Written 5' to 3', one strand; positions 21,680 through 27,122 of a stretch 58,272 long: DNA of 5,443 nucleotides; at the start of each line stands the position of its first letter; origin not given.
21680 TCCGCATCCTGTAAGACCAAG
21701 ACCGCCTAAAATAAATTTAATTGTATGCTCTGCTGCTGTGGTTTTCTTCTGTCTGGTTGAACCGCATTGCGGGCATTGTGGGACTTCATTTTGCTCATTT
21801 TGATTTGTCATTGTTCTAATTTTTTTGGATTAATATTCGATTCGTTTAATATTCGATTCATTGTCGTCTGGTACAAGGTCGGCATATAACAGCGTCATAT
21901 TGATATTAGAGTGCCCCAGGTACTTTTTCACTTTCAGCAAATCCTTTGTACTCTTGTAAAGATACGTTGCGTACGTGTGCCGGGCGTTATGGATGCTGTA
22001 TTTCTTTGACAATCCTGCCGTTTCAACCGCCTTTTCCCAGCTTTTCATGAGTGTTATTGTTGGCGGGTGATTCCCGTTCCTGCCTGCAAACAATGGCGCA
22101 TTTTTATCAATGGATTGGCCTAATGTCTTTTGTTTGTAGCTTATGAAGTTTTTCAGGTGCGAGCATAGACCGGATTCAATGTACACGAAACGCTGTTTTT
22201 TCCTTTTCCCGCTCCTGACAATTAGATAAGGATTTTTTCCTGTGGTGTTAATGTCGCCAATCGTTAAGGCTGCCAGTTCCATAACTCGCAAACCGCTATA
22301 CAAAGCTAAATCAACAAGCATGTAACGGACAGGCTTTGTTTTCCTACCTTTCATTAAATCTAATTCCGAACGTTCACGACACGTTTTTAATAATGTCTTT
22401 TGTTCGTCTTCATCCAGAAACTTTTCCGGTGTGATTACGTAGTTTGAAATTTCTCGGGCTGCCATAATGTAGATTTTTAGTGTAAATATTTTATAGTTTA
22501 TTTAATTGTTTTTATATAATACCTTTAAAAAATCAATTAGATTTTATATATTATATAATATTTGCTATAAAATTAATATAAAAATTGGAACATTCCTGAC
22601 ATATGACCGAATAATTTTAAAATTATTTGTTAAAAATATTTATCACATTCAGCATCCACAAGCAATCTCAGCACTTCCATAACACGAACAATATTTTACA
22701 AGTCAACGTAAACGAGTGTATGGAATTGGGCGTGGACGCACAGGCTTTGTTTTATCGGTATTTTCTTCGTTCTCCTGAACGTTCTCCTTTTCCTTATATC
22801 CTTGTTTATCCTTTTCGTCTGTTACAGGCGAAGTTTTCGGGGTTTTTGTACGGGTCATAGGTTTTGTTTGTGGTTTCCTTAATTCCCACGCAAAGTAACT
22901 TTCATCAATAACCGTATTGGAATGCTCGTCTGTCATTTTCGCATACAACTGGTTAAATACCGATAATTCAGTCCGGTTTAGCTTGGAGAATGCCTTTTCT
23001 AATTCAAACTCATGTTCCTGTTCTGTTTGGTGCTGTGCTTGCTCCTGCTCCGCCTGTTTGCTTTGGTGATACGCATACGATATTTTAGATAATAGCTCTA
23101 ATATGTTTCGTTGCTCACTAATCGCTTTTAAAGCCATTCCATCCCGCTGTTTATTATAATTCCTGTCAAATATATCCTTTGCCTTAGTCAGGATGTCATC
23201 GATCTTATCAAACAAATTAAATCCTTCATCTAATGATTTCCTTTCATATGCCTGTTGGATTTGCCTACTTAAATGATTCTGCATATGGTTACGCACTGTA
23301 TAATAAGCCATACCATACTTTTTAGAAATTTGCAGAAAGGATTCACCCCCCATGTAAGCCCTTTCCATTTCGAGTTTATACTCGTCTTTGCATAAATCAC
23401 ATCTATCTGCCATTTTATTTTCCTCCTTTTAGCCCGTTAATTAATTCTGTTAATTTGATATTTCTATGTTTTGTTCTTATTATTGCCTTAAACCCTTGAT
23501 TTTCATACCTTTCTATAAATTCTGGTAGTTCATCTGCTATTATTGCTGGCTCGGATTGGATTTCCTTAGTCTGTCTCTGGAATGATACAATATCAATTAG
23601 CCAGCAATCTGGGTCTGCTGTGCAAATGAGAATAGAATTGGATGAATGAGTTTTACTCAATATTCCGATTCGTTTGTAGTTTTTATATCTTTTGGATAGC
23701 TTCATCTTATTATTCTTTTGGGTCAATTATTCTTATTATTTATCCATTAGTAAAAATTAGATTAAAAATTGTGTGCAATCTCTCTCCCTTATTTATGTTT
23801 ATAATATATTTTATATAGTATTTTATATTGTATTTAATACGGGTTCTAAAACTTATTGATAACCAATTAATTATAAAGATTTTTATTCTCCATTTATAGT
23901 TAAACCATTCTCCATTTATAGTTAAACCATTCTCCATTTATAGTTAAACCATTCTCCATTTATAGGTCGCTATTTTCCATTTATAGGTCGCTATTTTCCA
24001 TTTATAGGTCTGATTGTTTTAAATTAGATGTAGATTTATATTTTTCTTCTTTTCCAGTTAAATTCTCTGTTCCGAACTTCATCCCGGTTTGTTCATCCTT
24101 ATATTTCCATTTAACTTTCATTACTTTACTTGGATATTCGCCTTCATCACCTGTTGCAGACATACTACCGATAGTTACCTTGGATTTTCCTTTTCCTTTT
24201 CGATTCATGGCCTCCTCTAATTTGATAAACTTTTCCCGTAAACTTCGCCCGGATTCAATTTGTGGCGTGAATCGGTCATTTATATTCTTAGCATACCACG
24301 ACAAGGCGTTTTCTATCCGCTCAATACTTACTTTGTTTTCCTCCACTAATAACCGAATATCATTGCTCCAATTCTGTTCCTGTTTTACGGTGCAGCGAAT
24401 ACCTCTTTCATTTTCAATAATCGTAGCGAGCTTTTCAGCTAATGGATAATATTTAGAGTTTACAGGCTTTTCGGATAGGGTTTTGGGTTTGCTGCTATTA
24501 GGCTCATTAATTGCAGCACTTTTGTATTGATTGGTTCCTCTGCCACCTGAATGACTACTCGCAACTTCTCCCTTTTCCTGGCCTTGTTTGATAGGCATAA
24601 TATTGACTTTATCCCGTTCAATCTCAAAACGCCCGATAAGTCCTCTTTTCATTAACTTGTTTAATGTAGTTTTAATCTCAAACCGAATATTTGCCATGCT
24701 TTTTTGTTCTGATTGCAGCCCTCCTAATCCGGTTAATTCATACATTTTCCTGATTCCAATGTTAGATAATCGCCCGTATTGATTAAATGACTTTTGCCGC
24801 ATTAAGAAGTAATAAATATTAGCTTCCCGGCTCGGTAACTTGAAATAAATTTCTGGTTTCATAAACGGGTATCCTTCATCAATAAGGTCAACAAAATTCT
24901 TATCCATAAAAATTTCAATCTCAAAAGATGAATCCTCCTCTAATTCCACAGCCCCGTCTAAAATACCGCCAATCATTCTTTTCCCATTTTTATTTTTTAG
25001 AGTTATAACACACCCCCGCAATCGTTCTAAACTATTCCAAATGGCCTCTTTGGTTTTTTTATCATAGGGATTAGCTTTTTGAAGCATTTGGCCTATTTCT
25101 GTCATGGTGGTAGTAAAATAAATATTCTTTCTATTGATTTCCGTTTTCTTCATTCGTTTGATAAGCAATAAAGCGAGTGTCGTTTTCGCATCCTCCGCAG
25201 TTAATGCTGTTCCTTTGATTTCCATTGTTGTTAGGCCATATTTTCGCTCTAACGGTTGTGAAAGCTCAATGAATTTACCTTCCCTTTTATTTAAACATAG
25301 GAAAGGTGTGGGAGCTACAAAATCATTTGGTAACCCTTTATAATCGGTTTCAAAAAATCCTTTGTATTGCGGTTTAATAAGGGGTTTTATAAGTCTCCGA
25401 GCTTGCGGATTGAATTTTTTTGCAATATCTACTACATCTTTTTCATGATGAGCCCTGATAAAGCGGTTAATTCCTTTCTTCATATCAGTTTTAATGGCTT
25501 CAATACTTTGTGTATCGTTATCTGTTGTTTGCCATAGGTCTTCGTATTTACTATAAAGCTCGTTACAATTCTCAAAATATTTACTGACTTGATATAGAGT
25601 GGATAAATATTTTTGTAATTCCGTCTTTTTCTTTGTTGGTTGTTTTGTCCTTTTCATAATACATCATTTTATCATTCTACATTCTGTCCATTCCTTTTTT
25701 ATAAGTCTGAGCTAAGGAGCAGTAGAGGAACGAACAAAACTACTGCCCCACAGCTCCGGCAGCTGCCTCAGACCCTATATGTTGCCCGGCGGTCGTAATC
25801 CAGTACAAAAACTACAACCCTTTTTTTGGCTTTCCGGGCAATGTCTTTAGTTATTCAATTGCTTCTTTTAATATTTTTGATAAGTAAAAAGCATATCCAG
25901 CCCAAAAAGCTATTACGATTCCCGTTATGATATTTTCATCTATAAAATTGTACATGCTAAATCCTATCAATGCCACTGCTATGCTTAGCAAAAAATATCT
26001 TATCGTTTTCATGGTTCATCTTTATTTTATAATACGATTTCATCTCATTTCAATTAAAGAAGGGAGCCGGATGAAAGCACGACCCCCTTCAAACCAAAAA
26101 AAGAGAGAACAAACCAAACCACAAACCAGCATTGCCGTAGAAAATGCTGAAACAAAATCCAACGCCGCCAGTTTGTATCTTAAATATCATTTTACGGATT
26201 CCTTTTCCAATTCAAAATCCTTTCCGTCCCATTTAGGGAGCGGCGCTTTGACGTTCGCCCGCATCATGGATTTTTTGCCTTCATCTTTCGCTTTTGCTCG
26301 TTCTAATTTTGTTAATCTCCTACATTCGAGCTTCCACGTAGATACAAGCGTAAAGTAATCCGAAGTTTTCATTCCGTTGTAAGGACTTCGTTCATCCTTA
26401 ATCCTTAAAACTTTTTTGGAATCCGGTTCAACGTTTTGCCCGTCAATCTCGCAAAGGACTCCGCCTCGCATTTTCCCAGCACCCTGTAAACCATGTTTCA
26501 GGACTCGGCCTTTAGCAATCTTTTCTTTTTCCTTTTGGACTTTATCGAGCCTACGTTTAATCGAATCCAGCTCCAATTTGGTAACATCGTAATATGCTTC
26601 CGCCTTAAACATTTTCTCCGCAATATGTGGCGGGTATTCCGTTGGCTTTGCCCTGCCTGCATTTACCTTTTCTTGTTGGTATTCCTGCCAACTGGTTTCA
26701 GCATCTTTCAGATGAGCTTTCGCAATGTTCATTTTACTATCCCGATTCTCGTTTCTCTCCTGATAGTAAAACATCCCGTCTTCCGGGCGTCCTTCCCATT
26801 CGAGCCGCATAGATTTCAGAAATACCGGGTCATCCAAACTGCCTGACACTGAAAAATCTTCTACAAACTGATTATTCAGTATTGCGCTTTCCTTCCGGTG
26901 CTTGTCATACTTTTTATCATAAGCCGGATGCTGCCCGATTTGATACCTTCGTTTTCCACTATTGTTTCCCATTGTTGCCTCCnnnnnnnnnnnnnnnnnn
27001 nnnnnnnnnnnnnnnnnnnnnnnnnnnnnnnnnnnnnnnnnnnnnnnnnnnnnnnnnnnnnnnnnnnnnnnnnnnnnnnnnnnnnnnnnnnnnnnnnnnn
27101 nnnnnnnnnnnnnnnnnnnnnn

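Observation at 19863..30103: BREX methyltransferase gene pglX is cleanly split by a 10.2-kb element at an 8-bp repeated core inside a conserved motif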

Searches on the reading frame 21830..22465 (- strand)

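Call 6: search_protein_families(library=pfam, proteins=[window:21830-22465:-], max_evalue=0.01)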
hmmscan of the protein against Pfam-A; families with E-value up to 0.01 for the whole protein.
window:21830-22465:- (211 aa): 1 family
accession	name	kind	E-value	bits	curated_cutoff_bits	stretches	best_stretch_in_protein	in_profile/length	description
PF00589.27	Phage_integrase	-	2.5e-29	102.7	27.1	1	15-197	1-168/172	Phage integrase family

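Call 7: search_protein_families(library=phrogs, proteins=[window:21830-22465:-], max_evalue=0.01)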
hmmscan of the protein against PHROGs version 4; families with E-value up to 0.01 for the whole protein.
window:21830-22465:- (211 aa): 5 families
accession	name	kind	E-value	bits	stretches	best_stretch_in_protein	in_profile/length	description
phrog_216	-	integration and excision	8.3e-37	127.9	1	13-209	52-236/301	integrase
phrog_1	-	integration and excision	2.4e-31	110.7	1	13-208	267-446/611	integrase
phrog_7685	-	integration and excision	2.8e-09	37.9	1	117-209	146-235/240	integrase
phrog_7269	-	integration and excision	8.1e-09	36.3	1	153-206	25-78/89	integrase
phrog_35951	-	unknown function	1.6e-06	29.5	1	141-198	7-63/97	-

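Call 55: search_protein_families(library=ncbifam, proteins=[window:21830-22465:-], max_evalue=0.01)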
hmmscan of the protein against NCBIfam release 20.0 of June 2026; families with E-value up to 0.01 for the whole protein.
window:21830-22465:- (211 aa): 11 families
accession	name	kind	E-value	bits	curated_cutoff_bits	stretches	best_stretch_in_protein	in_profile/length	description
NF040815.2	recomb_XerA_Arch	equivalog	3.7e-27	95.6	220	1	14-201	94-258/263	site-specific tyrosine recombinase/integron integrase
TIGR02224.1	recomb_XerC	equivalog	1.3e-25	90.4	335.15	1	16-197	106-277/295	tyrosine recombinase XerC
TIGR02225.1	recomb_XerD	equivalog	4.5e-22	78.7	329.6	1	16-196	103-273/290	site-specific tyrosine recombinase XerD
NF003462.0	PRK05084.1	equivalog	3.8e-21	75.2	267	1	49-209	199-356/360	tyrosine recombinase XerS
NF001399.0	PRK00283.1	subfamily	1.1e-19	70.8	279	1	16-197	113-283/300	tyrosine recombinase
TIGR02249.1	integrase_gron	subfamily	4e-18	65.8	265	2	138-198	241-301/315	integron integrase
NF002331.0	PRK01287.1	subfamily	1.7e-14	53.6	371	1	50-195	167-310/365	site-specific tyrosine recombinase XerC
NF011946.0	PRK15417.1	equivalog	9.6e-12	44.7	435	1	137-198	255-316/337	integron integrase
NF007370.0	PRK09870.1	subfamily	8.1e-08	32.1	221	1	46-195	33-177/200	tyrosine-type DNA invertase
NF007371.0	PRK09871.1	subfamily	6.6e-05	22.5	222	1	44-195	25-172/198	tyrosine-type DNA invertase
NF040693.1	recomb_GmtY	equivalog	0.0011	18.3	340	0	117-196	344-431/441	gamma-mobile-trio recombinase GmtY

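Call 87: search_protein_families(library=padloc, proteins=[window:21830-22465:-], max_evalue=0.001)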
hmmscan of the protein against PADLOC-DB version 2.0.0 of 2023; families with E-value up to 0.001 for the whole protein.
window:21830-22465:- (211 aa): 0 families

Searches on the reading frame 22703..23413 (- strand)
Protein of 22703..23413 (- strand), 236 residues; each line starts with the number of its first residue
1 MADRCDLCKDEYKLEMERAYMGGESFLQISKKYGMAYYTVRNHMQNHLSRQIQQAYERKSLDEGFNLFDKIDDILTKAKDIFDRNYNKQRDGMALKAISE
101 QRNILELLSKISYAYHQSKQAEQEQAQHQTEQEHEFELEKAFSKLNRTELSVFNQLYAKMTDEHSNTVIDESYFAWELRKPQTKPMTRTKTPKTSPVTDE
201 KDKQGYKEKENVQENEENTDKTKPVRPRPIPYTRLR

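Call 6: search_protein_families(library=pfam, proteins=[window:22703-23413:-], max_evalue=0.01)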
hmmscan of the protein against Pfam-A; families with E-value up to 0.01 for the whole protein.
window:22703-23413:- (236 aa): 0 families

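Call 7: search_protein_families(library=phrogs, proteins=[window:22703-23413:-], max_evalue=0.01)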
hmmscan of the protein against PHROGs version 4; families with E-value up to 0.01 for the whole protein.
window:22703-23413:- (236 aa): 0 families

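Call 41: search_dna_similar(query=window:22703-23413:-, collection=phages, mode=protein, max_evalue=0.001, max_rows=10)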
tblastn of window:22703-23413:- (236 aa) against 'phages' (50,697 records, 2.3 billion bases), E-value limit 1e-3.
No match.

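Call 55: search_protein_families(library=ncbifam, proteins=[window:22703-23413:-], max_evalue=0.01)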
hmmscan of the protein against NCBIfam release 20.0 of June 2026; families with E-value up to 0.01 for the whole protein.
window:22703-23413:- (236 aa): 0 families

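Call 65: search_solved_structures(query=window:22703-23413:-, max_evalue=1)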
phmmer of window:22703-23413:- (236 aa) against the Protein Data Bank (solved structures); distinct sequences matched with E-value up to 1: 1.
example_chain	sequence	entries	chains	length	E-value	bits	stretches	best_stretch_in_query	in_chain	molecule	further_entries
1fcq_A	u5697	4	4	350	0.18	14.7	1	32-106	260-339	HYALURONOGLUCOSAMINIDASE | HYALURONONGLUCOSAMINIDASE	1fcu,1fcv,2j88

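Call 87: search_protein_families(library=padloc, proteins=[window:22703-23413:-], max_evalue=0.001)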
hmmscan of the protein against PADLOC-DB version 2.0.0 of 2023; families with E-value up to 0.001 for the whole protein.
window:22703-23413:- (236 aa): 0 families

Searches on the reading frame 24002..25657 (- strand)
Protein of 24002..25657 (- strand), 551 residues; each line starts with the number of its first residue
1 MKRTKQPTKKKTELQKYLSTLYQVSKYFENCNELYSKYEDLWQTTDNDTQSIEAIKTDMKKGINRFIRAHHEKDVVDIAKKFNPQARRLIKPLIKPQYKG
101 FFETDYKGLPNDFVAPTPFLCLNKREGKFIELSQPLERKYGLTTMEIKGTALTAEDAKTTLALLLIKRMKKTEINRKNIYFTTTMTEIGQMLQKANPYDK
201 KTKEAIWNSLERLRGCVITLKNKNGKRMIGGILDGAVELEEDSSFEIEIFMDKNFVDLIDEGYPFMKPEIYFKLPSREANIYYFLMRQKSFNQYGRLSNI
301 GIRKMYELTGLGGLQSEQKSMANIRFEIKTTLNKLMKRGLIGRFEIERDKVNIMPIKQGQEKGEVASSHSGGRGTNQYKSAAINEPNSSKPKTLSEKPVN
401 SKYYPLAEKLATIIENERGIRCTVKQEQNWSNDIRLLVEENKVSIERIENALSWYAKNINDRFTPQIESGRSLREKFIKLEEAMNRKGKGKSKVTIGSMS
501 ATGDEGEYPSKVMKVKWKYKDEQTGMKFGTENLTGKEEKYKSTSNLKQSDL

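Call 6: search_protein_families(library=pfam, proteins=[window:24002-25657:-], max_evalue=0.01)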
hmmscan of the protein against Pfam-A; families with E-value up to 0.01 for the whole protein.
window:24002-25657:- (551 aa): 0 families

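Call 7: search_protein_families(library=phrogs, proteins=[window:24002-25657:-], max_evalue=0.01)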
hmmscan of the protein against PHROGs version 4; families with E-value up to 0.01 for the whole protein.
window:24002-25657:- (551 aa): 3 families
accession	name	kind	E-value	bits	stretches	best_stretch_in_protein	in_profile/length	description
phrog_2514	-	DNA, RNA and nucleotide metabolism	3.2e-09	37.5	1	374-494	134-252/270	DnaD-like helicase loader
phrog_4880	-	DNA, RNA and nucleotide metabolism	2e-08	35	1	352-499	138-276/304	replisome organizer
phrog_2357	-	unknown function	0.0021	19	1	428-490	43-103/124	-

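Call 55: search_protein_families(library=ncbifam, proteins=[window:24002-25657:-], max_evalue=0.01)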
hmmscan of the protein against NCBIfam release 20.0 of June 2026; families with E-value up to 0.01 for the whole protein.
window:24002-25657:- (551 aa): 1 family
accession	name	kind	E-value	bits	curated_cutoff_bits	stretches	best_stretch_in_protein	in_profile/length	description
NF008967.0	PRK12313.1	equivalog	0.0036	15.7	577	1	23-88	499-565/633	1,4-alpha-glucan branching protein GlgB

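Call 67: search_solved_structures(query=window:24002-25657:-, max_evalue=1)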
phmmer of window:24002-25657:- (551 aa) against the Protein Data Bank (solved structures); distinct sequences matched with E-value up to 1: 0.

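Call 87: search_protein_families(library=padloc, proteins=[window:24002-25657:-], max_evalue=0.001)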
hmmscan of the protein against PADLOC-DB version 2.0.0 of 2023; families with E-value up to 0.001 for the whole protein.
window:24002-25657:- (551 aa): 0 families

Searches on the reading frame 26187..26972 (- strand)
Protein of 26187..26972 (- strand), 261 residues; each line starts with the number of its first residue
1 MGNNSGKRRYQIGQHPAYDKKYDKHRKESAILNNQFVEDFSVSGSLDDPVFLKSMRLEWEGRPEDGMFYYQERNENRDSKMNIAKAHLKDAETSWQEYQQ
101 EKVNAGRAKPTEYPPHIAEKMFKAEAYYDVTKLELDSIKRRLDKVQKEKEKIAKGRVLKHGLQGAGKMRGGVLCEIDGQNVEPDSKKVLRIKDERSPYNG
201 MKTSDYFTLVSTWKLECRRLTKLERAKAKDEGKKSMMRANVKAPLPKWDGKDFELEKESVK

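Call 6: search_protein_families(library=pfam, proteins=[window:26187-26972:-], max_evalue=0.01)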
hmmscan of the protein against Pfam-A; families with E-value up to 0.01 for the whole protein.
window:26187-26972:- (261 aa): 0 families

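Call 7: search_protein_families(library=phrogs, proteins=[window:26187-26972:-], max_evalue=0.01)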
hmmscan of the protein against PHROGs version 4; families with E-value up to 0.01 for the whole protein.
window:26187-26972:- (261 aa): 0 families

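Call 42: search_dna_similar(query=window:26187-26972:-, collection=phages, mode=protein, max_evalue=0.001, max_rows=10)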
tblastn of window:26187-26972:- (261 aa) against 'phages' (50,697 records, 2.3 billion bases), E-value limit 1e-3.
No match.
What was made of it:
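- On Phage satellite (PICI-like): The 236-aa and 261-aa proteins find no match in 50,697 phage records (calls 41, 42).
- Tried and rejected: tblastn of the 236-aa and 261-aa proteins against phage genomes found no match (calls 41, 42).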

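Call 55: search_protein_families(library=ncbifam, proteins=[window:26187-26972:-], max_evalue=0.01)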
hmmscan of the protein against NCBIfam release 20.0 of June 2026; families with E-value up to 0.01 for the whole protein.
window:26187-26972:- (261 aa): 0 families

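Call 66: search_solved_structures(query=window:26187-26972:-, max_evalue=1)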
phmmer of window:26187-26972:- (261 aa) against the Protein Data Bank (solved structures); distinct sequences matched with E-value up to 1: 0.
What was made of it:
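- Tried and rejected: PDB sequence searches with three element proteins found nothing (calls 65-67).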

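Call 74: find_homologous_proteins(query=window:26187-26972:-, max_evalue=0.00001)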
Query window:26187-26972:- (261 aa): 2 proteins with E <= 0.00001 among 295 candidates.
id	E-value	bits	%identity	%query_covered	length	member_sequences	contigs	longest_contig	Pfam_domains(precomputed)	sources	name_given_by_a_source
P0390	1.0e-170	584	100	100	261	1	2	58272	-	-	-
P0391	4.0e-72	261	49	96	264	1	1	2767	-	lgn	-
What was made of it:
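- Tried and rejected: The homologue search for the 261-aa protein returned one sequence besides itself (call 74).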

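Call 84: predict_structure(alignment_id=A2)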
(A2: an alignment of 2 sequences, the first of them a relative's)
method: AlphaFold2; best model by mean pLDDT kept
length: 261 residues; sequences in the alignment: 2
mean_pLDDT: 59.5   pTM: 0.36
mean pLDDT of the five models: 59.5, 56.8, 53.4, 53.4, 52.4
residues with pLDDT >= 90: 29; 70-90: 46; 50-70: 84; < 50: 102
segments of 3 or more residues with pLDDT < 50: 1-19, 26-67, 155-175, 213-218, 239-241, 253-258
pLDDT, mean of each block of 10 residues (from residue 1): 35 46 48 37 40 40 46 72 91 93 90 89 89 78 67 45 34 47 66 67 63 51 64 52 51 47 38
secondary structure, 60 per line:
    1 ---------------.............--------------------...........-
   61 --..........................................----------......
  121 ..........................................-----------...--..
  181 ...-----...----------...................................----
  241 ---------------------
elements in order: H16-28 H49-59 H63-104 H115-162 E174-176 E179-183 E189-191 H203-236

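Call 87: search_protein_families(library=padloc, proteins=[window:26187-26972:-], max_evalue=0.001)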
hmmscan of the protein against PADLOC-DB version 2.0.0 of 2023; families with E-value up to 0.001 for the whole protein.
window:26187-26972:- (261 aa): 0 families
